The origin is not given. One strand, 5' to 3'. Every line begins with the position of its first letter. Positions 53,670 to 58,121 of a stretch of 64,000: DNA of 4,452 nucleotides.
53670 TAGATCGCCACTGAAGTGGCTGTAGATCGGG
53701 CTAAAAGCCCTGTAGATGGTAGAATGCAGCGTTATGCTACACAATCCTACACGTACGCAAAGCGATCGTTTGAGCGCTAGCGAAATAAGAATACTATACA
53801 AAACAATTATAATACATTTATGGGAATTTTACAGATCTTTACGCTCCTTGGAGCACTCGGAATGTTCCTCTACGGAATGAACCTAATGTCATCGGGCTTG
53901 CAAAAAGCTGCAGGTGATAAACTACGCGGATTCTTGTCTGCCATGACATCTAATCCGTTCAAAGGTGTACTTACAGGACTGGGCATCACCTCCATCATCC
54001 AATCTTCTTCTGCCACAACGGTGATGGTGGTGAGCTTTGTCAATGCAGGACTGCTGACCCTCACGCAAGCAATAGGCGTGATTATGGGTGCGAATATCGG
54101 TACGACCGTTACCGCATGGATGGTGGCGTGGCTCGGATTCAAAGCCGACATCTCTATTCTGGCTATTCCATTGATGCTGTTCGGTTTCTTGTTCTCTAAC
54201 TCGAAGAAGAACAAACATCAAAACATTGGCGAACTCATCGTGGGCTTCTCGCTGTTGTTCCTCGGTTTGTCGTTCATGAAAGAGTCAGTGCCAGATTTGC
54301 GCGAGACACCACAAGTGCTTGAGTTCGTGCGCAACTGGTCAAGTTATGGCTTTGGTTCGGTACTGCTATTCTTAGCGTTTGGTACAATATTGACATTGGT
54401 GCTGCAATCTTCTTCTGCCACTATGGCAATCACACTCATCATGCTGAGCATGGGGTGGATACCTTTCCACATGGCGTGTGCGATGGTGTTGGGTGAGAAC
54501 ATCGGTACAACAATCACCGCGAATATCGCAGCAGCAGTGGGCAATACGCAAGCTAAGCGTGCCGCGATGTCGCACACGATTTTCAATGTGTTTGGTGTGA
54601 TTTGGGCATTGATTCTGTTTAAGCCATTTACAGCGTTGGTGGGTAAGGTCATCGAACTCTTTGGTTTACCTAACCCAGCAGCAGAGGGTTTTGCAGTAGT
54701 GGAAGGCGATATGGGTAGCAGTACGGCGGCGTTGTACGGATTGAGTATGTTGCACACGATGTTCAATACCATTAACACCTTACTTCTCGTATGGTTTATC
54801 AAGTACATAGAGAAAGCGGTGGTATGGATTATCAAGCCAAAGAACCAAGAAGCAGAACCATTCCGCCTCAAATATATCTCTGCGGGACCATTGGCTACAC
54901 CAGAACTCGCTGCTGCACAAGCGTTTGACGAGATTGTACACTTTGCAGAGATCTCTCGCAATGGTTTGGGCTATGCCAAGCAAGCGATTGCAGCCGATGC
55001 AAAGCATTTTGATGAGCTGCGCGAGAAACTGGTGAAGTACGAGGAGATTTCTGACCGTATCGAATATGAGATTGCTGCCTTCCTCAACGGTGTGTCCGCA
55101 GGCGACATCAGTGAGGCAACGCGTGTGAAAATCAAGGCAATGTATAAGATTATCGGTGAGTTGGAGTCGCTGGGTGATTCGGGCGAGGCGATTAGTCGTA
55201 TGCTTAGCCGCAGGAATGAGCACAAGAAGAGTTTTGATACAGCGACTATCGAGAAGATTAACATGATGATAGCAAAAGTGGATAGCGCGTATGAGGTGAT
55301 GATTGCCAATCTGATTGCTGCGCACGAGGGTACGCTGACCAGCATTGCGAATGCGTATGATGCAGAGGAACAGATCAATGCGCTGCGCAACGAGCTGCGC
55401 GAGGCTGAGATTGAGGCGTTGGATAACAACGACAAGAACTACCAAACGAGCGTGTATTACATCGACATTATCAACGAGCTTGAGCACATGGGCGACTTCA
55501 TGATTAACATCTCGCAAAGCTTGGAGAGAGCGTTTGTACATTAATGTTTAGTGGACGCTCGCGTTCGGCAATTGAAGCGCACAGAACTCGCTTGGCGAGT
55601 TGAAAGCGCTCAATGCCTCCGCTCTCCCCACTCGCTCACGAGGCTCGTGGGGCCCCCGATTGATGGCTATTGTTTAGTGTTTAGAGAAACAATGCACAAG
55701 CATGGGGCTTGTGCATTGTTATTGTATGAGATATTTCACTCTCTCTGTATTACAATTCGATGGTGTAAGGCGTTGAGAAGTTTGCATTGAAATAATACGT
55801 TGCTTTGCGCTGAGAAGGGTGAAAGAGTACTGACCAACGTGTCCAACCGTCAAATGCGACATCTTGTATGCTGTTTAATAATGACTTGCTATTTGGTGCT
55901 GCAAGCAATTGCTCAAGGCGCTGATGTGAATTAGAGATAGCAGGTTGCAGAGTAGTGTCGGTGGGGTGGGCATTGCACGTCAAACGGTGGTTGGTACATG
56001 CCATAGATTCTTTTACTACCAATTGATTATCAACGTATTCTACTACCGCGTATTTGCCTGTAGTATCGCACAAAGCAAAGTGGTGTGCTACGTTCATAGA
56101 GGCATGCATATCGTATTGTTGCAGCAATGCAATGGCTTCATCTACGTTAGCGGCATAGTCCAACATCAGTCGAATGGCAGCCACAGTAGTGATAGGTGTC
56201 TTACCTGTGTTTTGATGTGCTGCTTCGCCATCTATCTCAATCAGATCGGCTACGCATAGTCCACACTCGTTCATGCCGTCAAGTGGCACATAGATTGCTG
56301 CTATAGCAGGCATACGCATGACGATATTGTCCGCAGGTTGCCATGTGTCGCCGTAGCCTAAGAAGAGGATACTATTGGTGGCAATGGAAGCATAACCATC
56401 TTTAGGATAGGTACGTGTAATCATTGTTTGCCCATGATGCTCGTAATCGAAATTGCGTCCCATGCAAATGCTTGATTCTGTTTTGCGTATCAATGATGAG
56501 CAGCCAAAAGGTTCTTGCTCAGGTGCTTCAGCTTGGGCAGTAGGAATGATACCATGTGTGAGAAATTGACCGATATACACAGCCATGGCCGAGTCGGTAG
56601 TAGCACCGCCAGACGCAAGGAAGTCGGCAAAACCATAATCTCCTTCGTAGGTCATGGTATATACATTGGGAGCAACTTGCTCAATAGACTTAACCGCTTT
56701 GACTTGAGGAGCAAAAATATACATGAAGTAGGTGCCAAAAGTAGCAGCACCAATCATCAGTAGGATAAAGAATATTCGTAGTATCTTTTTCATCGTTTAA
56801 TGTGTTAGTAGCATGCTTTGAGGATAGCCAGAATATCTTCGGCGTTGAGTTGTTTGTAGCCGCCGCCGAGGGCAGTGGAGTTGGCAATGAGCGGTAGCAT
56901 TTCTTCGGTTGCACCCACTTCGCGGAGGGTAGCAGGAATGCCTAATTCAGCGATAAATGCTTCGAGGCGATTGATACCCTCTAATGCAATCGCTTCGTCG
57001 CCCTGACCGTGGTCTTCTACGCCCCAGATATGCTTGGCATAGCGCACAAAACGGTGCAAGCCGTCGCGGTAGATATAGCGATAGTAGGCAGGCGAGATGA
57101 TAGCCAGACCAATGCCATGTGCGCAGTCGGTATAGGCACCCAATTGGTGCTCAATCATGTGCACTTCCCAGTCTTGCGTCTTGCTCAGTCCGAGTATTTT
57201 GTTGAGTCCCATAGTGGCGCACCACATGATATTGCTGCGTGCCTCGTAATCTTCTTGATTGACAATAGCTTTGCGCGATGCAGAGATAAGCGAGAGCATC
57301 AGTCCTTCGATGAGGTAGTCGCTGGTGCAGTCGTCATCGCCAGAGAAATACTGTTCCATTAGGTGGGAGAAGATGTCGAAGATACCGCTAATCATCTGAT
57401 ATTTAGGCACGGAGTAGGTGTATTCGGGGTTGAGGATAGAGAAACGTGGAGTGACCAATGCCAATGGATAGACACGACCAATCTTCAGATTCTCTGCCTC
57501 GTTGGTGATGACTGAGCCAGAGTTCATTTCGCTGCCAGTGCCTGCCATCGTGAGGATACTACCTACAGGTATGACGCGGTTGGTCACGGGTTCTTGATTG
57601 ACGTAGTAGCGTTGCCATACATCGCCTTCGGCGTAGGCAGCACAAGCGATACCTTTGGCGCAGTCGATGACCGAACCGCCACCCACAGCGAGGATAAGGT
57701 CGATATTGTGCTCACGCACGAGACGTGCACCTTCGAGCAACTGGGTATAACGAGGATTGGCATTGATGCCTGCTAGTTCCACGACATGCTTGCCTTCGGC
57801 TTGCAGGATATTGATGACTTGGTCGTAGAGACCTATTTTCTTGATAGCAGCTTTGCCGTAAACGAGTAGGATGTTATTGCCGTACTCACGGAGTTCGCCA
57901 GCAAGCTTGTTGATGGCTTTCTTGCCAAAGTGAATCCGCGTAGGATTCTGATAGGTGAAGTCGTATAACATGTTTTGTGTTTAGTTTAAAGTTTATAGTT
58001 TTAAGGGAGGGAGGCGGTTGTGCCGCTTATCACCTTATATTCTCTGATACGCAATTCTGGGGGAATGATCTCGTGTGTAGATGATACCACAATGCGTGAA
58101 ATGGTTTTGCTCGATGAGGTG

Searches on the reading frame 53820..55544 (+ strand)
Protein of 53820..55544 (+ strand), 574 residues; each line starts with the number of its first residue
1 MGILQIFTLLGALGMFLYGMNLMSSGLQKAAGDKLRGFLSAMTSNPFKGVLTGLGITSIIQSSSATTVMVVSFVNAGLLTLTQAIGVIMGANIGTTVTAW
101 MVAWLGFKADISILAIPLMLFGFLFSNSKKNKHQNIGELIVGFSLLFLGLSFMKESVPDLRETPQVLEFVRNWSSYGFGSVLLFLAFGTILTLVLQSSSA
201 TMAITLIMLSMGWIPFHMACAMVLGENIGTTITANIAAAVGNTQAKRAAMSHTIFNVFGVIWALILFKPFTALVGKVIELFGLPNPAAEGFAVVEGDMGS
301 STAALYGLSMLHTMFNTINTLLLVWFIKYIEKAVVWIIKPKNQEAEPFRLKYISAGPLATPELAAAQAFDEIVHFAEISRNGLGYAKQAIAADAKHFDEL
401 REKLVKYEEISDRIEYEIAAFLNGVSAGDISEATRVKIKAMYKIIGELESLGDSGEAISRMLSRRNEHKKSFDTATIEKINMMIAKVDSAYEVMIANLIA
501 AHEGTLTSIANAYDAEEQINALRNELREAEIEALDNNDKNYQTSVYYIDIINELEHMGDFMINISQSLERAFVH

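Call 69: search_protein_families(library=pfam, proteins=[window:53820-55544:+], max_evalue=0.00001)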
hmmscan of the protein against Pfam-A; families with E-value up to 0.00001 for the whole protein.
window:53820-55544:+ (574 aa): 2 families
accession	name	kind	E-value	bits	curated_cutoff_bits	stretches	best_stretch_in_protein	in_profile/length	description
PF02690.20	Na_Pi_cotrans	-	6.1e-63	211.4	29.1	2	15-154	1-136/137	Na+/Pi-cotransporter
PF01895.24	PhoU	-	2.8e-08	34.5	23.5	0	495-567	12-88/89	PhoU domain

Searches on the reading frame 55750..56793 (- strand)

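Call 84: search_protein_families(library=pfam, proteins=[window:55750-56793:-], max_evalue=0.00001)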
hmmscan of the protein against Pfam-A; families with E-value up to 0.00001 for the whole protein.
window:55750-56793:- (347 aa): 2 families
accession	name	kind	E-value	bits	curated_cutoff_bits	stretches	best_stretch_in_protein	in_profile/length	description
PF03417.21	AAT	-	1.5e-11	44.9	23.2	1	172-335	47-220/225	Acyl-coenzyme A:6-aminopenicillanic acid acyl-transferase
PF02275.23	CBAH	-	3e-11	44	20.4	1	98-262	1-166/316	Linear amide C-N hydrolases, choloylglycine hydrolase family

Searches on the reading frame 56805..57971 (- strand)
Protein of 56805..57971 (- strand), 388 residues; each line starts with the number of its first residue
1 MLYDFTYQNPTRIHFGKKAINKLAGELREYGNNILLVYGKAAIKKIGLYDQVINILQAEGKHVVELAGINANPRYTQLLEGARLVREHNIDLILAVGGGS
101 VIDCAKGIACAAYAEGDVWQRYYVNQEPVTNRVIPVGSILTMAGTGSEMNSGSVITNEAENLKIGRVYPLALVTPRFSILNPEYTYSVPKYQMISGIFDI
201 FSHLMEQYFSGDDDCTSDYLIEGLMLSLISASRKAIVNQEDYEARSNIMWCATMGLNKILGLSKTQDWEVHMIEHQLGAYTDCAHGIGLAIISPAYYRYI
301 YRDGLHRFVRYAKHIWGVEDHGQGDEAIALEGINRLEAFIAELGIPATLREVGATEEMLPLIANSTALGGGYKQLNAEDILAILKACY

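Call 84: search_protein_families(library=pfam, proteins=[window:56805-57971:-], max_evalue=0.00001)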
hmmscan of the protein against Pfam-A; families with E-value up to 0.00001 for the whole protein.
window:56805-57971:- (388 aa): 3 families
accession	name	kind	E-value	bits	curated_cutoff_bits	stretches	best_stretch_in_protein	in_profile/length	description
PF00465.25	Fe-ADH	-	6.9e-43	146.6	31.3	1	10-182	1-168/168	Iron-containing alcohol dehydrogenase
PF25137.1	ADH_Fe_C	-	1.3e-30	107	27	1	194-388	2-194/194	Fe-containing alcohol dehydrogenase family, C-terminal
PF13685.12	Fe-ADH_2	-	3.7e-07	30.7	28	1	16-110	3-95/149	Iron-containing alcohol dehydrogenase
